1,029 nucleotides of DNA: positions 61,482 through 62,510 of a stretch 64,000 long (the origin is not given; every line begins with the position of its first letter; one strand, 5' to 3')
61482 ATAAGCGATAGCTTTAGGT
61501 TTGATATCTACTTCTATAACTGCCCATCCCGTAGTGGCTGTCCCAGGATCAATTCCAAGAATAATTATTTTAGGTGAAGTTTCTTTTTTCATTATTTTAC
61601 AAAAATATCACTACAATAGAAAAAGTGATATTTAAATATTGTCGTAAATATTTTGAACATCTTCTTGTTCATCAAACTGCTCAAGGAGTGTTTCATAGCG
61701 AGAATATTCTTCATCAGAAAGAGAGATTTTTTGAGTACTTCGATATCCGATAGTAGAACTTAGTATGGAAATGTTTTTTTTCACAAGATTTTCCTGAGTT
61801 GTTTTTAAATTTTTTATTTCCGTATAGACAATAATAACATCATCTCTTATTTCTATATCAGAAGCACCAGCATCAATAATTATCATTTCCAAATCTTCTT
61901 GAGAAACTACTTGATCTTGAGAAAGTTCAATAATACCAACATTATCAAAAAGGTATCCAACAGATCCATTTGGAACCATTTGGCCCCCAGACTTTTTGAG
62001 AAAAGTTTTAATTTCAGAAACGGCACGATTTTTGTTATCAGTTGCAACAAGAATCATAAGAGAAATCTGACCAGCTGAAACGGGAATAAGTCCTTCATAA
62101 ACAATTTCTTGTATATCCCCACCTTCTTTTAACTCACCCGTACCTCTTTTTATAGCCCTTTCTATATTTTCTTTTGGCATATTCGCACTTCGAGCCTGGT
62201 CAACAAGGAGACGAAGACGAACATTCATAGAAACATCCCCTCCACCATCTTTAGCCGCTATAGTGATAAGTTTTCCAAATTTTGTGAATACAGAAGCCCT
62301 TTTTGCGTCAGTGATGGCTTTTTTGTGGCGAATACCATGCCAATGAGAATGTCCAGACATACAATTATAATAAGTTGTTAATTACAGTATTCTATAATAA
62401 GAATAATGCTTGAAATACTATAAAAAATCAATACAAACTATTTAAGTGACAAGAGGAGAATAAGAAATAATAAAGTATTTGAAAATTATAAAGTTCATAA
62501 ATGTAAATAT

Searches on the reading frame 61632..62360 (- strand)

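Call 23: search_protein_families(library=pfam, proteins=[window:61632-62360:-])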
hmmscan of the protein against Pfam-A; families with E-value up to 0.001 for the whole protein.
window:61632-62360:- (242 aa): 2 families
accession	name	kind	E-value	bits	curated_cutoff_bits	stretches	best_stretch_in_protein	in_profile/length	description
PF01709.26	Transcrip_reg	-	5e-40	137.3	27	1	84-242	2-160/160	TACO1/YebC second and third domain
PF20772.2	TACO1_YebC_N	-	5.1e-31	107.4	36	1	5-76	1-73/73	TACO1/YebC protein N-terminal domain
